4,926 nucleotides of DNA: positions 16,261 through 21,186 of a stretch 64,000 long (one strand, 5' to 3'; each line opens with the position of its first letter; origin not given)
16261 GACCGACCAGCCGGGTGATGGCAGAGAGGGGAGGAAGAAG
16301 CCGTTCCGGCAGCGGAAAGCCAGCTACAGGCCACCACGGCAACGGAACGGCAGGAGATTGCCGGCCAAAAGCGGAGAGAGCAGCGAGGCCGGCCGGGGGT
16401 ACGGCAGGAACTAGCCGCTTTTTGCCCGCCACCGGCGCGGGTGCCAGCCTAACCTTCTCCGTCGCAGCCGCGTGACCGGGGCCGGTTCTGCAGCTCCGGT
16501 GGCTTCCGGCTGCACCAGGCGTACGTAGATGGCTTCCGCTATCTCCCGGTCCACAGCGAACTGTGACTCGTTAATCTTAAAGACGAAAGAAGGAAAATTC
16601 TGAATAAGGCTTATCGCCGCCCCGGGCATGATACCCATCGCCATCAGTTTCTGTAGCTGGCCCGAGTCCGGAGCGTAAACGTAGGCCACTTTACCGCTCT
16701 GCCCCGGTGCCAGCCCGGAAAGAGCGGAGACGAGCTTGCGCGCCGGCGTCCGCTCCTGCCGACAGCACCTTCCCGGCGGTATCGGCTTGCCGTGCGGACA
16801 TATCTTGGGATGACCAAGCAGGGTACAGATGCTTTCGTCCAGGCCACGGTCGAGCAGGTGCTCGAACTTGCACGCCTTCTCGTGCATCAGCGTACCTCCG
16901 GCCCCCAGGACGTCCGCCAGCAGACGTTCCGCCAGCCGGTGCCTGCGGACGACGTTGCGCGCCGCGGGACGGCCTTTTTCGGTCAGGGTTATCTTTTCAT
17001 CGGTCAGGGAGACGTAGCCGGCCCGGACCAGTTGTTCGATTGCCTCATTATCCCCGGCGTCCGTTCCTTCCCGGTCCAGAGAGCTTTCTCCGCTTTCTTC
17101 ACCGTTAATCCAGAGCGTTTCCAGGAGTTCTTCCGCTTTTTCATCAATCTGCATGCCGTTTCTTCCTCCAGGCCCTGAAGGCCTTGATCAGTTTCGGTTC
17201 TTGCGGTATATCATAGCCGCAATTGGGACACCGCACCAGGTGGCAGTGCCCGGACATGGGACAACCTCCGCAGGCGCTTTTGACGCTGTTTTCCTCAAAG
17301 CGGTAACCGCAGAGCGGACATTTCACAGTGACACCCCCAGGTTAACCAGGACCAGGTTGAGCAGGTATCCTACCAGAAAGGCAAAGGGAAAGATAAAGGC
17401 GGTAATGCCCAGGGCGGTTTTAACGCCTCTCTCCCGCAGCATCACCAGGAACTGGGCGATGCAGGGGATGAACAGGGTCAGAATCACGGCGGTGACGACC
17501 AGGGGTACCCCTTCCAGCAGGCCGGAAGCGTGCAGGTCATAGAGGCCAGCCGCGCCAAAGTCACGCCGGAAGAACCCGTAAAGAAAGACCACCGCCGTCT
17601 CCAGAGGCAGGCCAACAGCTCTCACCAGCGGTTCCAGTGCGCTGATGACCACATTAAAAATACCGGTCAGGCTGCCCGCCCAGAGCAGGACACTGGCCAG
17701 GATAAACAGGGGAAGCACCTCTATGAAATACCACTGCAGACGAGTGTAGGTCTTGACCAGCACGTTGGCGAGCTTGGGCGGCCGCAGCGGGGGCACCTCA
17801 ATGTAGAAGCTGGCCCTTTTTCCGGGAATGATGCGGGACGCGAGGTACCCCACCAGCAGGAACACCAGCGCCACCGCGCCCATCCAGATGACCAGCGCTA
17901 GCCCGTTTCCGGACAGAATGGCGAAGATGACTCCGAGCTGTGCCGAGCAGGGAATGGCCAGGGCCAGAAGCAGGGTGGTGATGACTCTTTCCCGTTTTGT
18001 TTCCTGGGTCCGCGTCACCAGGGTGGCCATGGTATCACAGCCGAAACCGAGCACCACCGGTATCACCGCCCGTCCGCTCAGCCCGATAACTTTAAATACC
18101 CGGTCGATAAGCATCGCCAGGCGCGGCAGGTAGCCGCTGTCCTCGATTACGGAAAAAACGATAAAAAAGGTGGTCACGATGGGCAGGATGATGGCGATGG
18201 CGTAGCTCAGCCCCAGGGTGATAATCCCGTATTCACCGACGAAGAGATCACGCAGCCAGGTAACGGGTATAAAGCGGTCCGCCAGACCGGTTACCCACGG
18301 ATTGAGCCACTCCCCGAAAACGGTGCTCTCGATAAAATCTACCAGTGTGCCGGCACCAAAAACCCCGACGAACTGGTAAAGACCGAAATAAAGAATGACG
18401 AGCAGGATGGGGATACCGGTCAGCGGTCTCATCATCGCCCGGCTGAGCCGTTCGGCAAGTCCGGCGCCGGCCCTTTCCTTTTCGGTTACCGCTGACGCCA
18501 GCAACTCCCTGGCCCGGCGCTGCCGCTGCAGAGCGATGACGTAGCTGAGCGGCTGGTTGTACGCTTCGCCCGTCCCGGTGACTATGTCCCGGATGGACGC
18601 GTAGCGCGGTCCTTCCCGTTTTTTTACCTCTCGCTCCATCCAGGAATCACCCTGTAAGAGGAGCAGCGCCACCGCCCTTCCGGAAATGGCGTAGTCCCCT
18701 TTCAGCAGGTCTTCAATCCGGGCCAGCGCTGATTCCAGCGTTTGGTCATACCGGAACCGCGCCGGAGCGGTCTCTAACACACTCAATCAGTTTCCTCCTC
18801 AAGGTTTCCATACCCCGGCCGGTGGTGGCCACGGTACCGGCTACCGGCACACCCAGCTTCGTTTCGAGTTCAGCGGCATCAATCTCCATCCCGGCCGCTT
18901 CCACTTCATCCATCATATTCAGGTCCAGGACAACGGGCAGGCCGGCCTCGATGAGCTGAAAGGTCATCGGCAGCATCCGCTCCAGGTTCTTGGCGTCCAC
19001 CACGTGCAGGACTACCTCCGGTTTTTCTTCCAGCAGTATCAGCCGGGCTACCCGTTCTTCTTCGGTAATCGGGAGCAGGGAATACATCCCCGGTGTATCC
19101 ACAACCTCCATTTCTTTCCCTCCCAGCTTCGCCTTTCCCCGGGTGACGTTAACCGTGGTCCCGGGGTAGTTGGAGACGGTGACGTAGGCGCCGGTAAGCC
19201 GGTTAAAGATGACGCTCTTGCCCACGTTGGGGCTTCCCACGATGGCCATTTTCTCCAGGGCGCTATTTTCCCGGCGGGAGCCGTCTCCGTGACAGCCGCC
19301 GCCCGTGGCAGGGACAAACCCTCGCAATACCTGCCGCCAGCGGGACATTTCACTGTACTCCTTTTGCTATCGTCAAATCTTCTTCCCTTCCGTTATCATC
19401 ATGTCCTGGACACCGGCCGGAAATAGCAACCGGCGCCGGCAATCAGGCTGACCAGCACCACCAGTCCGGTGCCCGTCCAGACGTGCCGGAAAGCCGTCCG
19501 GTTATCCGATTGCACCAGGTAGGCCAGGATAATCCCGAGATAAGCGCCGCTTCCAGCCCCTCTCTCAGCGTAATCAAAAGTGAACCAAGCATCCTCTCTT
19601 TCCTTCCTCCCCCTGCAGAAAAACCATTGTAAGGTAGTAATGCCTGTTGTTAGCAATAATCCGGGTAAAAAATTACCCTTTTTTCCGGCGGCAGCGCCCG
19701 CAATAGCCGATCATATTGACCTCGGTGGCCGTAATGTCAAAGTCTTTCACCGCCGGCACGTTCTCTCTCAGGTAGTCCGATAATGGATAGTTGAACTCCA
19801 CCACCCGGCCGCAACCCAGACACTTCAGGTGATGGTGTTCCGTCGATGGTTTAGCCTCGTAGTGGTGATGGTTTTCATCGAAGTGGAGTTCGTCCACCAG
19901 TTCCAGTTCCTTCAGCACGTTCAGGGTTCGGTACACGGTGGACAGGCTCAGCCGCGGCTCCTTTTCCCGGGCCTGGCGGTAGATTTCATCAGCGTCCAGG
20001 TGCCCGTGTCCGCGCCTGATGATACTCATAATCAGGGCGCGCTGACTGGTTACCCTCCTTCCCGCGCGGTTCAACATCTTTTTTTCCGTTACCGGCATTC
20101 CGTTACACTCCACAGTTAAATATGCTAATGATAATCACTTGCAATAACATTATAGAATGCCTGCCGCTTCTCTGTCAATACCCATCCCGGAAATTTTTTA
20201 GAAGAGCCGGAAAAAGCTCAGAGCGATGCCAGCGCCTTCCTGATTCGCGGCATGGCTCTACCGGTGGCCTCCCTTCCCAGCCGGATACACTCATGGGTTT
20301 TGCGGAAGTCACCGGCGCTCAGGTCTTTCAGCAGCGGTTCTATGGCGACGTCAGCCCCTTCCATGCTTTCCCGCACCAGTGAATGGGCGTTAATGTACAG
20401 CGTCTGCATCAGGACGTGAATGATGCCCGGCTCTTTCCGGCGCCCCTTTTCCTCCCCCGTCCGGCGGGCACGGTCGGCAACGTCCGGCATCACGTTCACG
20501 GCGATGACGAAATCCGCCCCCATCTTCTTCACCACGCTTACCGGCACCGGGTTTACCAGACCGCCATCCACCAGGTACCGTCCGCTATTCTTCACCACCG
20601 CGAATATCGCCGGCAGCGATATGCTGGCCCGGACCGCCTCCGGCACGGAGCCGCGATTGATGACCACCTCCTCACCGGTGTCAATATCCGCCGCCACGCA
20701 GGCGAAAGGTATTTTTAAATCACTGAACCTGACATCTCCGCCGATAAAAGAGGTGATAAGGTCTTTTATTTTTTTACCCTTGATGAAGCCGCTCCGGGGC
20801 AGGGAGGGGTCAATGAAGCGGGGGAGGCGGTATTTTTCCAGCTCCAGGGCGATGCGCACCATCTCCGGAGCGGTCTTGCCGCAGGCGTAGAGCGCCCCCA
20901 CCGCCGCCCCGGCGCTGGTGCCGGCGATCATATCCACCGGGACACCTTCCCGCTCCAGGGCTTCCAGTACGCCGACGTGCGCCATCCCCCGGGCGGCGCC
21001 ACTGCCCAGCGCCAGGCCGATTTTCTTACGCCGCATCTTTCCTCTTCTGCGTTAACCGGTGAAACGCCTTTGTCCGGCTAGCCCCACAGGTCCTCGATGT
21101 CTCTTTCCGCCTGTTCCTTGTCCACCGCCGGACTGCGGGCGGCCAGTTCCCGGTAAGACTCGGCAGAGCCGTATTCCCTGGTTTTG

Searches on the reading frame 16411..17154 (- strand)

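Call 49: search_protein_families(library=pfam, proteins=[window:16411-17154:-], max_evalue=0.000001)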
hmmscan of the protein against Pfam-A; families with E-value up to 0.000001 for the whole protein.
window:16411-17154:- (247 aa): 2 families
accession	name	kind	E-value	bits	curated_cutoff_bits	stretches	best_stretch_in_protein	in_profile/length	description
PF02742.21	Fe_dep_repr_C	-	8.4e-26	90.2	27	1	58-126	1-69/70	Iron dependent repressor, metal binding and dimerisation domain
PF04023.20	FeoA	-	1.1e-13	51.5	23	1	145-212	3-73/74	FeoA domain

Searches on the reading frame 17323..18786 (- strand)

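Call 49: search_protein_families(library=pfam, proteins=[window:17323-18786:-], max_evalue=0.000001)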
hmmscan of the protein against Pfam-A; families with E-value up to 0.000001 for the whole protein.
window:17323-18786:- (487 aa): 3 families
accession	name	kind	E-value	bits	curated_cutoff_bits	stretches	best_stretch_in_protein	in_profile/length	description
PF07670.19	Gate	-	2e-29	102.5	29.6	2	199-291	3-101/104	Nucleoside recognition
PF17910.6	FeoB_Cyto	-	1.6e-10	41.7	23.4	1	13-101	1-90/90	FeoB cytosolic helical domain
PF07664.17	FeoB_C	-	1.6e-10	41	26.6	1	299-349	2-54/54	Ferrous iron transport protein B C terminus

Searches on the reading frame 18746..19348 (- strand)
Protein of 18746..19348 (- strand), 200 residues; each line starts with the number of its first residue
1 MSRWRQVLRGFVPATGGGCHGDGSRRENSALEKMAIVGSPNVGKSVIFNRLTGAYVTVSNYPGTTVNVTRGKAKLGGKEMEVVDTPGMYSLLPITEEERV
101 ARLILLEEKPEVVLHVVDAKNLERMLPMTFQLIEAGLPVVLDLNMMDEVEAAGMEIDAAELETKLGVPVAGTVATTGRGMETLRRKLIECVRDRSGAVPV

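Call 50: search_protein_families(library=pfam, proteins=[window:18746-19348:-], max_evalue=0.000001)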
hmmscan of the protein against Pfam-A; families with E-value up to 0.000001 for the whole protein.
window:18746-19348:- (200 aa): 3 families
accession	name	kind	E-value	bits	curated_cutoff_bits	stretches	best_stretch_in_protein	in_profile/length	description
PF02421.24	FeoB_N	-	1.4e-58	197.3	27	1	33-186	2-155/156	Ferrous iron transport protein B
PF01926.29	MMR_HSR1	-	5e-23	81.8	21.9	1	33-126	1-93/113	50S ribosome-binding GTPase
PF04548.22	AIG1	-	1.9e-07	31.1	27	1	35-124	4-98/212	AIG1 family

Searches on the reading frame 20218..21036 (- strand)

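Call 50: search_protein_families(library=pfam, proteins=[window:20218-21036:-], max_evalue=0.000001)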
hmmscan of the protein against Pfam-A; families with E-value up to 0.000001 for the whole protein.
window:20218-21036:- (272 aa): 1 family
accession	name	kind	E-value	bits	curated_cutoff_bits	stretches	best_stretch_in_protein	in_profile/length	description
PF01734.28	Patatin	-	2e-32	113.4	27.7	1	8-168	1-189/191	Patatin-like phospholipase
